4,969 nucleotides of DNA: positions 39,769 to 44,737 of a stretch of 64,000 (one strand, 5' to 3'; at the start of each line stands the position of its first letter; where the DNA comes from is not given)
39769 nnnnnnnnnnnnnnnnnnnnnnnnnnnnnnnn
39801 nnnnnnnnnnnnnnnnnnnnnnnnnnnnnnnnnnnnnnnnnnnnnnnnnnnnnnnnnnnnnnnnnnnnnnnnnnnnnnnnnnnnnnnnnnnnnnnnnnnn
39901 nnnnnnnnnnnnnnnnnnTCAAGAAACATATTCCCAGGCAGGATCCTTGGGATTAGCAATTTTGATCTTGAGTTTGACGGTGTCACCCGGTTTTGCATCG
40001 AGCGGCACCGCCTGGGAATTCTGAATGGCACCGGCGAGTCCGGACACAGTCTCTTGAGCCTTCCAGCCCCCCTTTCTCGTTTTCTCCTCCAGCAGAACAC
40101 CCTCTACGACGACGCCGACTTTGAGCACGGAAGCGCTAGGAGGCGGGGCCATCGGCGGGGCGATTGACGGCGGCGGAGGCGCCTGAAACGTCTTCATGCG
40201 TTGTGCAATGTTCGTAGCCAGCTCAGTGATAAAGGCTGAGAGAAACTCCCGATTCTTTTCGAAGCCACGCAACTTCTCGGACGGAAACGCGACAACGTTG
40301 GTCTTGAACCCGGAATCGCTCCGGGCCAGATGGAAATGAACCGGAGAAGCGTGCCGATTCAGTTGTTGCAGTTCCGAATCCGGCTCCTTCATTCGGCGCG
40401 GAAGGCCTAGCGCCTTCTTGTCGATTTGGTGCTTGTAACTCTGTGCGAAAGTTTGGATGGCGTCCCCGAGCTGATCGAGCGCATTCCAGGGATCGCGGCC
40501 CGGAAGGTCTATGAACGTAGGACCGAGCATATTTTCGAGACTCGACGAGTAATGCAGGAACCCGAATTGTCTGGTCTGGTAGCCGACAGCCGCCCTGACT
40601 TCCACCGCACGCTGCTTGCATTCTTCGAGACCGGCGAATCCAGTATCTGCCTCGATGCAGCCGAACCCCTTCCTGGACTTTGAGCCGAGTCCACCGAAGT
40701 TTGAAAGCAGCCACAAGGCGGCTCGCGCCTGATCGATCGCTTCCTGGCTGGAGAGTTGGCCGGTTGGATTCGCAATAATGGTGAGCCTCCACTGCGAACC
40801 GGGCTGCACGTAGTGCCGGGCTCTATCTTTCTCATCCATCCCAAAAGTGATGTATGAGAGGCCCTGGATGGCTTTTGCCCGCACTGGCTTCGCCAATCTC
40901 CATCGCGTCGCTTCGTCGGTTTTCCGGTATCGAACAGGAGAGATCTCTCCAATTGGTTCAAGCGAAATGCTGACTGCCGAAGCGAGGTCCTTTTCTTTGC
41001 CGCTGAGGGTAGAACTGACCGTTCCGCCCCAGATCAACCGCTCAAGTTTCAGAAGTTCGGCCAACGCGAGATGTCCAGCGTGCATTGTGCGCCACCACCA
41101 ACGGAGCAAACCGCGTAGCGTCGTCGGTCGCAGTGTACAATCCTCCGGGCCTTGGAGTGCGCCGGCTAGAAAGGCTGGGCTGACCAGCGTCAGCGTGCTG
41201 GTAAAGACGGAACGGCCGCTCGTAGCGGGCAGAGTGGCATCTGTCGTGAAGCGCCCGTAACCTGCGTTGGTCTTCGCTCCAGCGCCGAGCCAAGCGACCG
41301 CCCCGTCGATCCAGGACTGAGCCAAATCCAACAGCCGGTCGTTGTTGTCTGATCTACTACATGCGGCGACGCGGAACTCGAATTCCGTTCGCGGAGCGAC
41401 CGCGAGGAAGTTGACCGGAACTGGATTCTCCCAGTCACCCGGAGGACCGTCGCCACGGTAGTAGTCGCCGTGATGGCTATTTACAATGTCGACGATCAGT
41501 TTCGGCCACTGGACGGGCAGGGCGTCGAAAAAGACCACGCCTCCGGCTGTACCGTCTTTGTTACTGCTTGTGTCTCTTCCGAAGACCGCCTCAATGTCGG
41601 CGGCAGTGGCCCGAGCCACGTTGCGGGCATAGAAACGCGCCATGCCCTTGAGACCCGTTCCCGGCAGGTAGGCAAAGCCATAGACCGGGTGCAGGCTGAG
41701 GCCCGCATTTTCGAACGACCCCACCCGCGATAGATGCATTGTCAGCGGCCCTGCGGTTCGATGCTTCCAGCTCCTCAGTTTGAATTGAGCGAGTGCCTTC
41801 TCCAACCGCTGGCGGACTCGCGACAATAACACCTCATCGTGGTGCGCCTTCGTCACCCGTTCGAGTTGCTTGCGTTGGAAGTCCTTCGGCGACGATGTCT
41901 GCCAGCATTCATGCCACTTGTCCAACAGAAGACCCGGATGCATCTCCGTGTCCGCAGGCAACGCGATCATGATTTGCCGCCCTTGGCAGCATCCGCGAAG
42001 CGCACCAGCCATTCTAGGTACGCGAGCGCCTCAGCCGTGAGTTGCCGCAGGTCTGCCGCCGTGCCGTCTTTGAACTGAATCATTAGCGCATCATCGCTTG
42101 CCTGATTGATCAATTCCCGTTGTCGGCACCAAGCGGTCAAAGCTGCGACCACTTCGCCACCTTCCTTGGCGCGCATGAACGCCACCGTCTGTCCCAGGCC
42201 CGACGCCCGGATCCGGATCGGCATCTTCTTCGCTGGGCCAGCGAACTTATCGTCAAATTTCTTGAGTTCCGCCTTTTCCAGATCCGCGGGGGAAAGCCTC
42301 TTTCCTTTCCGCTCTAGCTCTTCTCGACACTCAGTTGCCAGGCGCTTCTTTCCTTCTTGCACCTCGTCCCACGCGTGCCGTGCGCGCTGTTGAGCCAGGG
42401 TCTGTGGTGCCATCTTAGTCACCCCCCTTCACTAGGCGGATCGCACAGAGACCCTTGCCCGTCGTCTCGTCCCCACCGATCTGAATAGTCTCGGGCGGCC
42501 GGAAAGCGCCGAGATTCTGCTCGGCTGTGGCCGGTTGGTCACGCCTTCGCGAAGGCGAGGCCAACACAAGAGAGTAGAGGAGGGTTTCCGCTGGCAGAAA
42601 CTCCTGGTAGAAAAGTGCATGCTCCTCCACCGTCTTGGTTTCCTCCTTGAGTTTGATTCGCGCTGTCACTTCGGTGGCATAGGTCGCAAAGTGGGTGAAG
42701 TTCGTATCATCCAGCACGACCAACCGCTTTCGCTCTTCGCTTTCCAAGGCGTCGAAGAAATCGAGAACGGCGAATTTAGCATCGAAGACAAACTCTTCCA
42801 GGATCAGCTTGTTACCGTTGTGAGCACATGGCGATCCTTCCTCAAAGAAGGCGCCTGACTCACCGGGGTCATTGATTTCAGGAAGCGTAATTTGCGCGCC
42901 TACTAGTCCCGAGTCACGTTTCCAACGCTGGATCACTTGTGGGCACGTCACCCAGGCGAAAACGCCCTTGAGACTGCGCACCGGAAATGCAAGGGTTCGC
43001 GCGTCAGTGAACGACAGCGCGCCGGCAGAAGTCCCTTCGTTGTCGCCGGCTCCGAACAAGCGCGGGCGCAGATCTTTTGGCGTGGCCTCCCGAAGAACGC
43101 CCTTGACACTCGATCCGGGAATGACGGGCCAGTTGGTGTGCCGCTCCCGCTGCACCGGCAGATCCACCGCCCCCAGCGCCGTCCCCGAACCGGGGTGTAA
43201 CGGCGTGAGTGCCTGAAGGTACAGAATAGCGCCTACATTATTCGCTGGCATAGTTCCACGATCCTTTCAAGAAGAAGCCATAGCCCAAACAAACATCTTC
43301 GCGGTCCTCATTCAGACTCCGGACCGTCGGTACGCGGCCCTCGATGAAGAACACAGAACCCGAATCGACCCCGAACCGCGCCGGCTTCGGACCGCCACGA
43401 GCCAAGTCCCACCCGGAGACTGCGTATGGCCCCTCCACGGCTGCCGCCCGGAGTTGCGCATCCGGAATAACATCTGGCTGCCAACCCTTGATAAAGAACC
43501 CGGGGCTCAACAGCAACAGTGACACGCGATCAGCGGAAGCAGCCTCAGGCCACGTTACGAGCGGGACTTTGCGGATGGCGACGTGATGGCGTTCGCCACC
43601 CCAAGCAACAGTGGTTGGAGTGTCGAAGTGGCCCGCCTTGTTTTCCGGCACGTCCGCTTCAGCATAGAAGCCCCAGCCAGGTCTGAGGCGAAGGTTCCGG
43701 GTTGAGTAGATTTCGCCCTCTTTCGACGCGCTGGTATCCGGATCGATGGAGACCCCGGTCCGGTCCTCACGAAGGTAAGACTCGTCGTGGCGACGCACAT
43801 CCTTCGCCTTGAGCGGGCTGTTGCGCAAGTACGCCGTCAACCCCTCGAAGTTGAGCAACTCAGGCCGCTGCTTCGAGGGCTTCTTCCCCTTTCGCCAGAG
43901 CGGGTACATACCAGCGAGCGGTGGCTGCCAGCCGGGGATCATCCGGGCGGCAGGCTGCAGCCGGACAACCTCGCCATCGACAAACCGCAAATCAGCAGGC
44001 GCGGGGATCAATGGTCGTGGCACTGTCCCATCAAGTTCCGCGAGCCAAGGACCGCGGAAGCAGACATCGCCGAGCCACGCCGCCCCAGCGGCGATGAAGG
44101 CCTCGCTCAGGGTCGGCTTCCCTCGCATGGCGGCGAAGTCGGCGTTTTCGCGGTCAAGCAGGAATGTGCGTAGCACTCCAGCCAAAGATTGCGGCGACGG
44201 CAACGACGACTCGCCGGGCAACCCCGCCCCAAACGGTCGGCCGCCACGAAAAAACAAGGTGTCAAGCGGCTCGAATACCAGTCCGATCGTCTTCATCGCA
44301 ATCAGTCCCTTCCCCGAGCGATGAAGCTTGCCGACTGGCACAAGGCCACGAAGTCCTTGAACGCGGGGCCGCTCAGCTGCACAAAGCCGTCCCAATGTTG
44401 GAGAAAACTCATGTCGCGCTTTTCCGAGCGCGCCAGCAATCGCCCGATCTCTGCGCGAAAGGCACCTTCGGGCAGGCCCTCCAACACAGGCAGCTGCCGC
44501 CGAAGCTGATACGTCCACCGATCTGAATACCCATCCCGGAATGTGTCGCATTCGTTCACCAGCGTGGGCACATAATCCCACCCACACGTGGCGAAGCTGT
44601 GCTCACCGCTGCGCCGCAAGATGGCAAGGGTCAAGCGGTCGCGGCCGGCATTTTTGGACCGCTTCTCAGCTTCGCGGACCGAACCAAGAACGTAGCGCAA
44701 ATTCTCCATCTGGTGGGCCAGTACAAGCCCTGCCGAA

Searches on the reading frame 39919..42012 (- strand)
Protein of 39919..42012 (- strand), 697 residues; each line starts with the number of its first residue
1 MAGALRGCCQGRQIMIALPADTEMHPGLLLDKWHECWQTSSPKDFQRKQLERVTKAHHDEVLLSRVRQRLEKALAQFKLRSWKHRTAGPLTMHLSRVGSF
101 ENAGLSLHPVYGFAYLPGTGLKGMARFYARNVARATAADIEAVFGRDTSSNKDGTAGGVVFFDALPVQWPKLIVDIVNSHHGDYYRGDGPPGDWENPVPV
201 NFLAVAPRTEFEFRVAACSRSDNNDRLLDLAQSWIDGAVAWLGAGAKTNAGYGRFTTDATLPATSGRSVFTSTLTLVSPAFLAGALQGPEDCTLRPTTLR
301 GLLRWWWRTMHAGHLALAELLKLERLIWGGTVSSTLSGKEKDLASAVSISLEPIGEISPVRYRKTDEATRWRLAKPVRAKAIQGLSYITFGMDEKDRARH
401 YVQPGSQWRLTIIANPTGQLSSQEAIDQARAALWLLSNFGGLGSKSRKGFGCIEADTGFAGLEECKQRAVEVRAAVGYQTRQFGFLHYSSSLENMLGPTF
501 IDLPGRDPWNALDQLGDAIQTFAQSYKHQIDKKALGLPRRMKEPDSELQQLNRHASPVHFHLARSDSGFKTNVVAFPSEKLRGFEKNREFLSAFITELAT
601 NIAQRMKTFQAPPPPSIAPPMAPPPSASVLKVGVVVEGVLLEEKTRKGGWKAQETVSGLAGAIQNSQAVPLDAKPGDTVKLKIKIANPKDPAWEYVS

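Call 70: search_protein_families(library=padloc, max_evalue=0.00001, proteins=[window:39919-42012:-])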
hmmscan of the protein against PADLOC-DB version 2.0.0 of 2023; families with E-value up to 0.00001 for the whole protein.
window:39919-42012:- (697 aa): 11 families
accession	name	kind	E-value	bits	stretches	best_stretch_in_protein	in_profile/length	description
PDLC00987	Cmr6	-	1.5e-36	124.4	1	52-255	12-212/213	Cmr6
PDLC01016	Csm3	-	4.5e-35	119.8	2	273-453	2-188/189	Csm3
PDLC01274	Cmr6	-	5.2e-35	119.2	1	67-255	14-187/188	"CAS-III-B,CAS-III-C; effector_G7"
PDLC00989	Cmr6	-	7.7e-35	118.9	1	61-256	57-260/264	Cmr6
PDLC01452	Cmr6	-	8e-33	112.4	1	51-256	33-225/228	"CAS-III-B,CAS-III-C; effector_G7"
PDLC01445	Cmr1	-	5.4e-16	57.3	1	272-478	8-175/276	"CAS-III-B,CAS-III-C; effector_G7"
PDLC01270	Cmr1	-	4.3e-15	54.5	1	274-454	6-136/139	"CAS-III-B,CAS-III-C; effector_G7"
PDLC01015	Csm3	-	8e-15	54.4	1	109-253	23-178/178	Csm3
PDLC00976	Cmr1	-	2.5e-13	48.2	1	270-331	10-74/387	Cmr1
PDLC01339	Csm3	-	5.3e-11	41.8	0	108-253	13-163/163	"CAS-III-A,CAS-III-D; effector_G7"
PDLC01613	Csm3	-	3e-09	36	0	109-255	21-176/177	"CAS-III-A,CAS-III-D; effector_G7"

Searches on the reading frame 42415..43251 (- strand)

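Call 70: search_protein_families(library=padloc, max_evalue=0.00001, proteins=[window:42415-43251:-])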
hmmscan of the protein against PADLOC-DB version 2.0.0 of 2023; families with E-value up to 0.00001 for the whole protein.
window:42415-43251:- (278 aa): 18 families
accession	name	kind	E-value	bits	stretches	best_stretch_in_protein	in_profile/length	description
PDLC00981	Cmr4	-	1.2e-64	217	1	9-269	2-282/283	CRISPR type III-B/RAMP module RAMP protein Cmr4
PDLC01441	Cmr4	-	2.1e-64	215.6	1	9-273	4-243/245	"CAS-III-B,CAS-III-C; effector_G7"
PDLC00982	Cmr4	-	8.7e-64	214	1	9-269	2-280/281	Cmr4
PDLC01295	Cmr4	-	1.7e-61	206.7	1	9-269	2-255/256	"CAS-III-B,CAS-III-C; effector_G7"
PDLC01613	Csm3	-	1.7e-16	59.7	1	12-269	2-176/177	"CAS-III-A,CAS-III-D; effector_G7"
PDLC01016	Csm3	-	4.6e-14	51.3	1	12-267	3-186/189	Csm3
PDLC01339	Csm3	-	1.6e-11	43.5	1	14-72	1-45/163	"CAS-III-A,CAS-III-D; effector_G7"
PDLC01015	Csm3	-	3.2e-11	42.7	1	15-142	2-139/178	Csm3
PDLC02111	Cas7_IIId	-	2.9e-09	34.3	1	12-85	16-90/417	-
PDLC01297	Csm3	-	3.6e-08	31.5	1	15-57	12-57/198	"CAS-III-A,CAS-III-D; effector_G7"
PDLC02107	Cas7_IIId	-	5.7e-08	30.1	1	8-84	8-81/426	-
PDLC01014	Csm3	-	5.8e-08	31.1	1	15-57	13-58/203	CRISPR type III-A/MTUBE-associated RAMP protein Csm3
PDLC01296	Csm3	-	2.7e-07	28.8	1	12-59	10-55/192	"CAS-III-A,CAS-III-D; effector_G7"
PDLC01442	Csm3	-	5.5e-07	27.7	1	11-62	13-65/208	"CAS-III-A,CAS-III-D; effector_G7"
PDLC01017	Csm3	-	9.9e-07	26.7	1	12-64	15-70/257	Csm3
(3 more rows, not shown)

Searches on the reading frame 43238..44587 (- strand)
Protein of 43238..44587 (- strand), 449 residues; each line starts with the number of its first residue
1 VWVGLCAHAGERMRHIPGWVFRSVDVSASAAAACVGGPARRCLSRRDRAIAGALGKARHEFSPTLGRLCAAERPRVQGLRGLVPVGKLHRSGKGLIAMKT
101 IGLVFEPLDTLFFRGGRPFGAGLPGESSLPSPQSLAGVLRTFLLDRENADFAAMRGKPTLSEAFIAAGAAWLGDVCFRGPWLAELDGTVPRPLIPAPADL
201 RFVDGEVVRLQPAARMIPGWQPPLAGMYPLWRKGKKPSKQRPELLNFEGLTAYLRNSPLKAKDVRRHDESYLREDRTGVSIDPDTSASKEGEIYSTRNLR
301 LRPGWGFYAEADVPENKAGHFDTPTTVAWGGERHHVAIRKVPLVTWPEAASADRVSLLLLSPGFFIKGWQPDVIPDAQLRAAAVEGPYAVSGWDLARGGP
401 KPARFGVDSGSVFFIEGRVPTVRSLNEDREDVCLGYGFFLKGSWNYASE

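Call 70: search_protein_families(library=padloc, max_evalue=0.00001, proteins=[window:43238-44587:-])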
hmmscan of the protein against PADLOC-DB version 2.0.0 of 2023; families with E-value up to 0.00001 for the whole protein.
window:43238-44587:- (449 aa): 6 families
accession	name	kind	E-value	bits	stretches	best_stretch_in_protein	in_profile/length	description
PDLC01640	Cmr3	-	1.6e-61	207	1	104-444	2-324/324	"CAS-III-B,CAS-III-C; effector_G5"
PDLC01361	Cmr3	-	1.6e-59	200.5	1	105-439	1-305/308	"CAS-III-B,CAS-III-C; effector_G5"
PDLC00980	Cmr3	-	3.3e-51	173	1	105-417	1-325/357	Cmr3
PDLC00978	Cmr3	-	2.9e-26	90.5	1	104-443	2-345/346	CRISPR type III-B/RAMP module-associated protein Cmr3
PDLC01269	Cmr3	-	4.6e-19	67.4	1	112-419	1-249/273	"CAS-III-B,CAS-III-C; effector_G5"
PDLC01454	Cmr3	-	1.1e-18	65.8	1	103-442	3-276/278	"CAS-III-B,CAS-III-C; effector_G5"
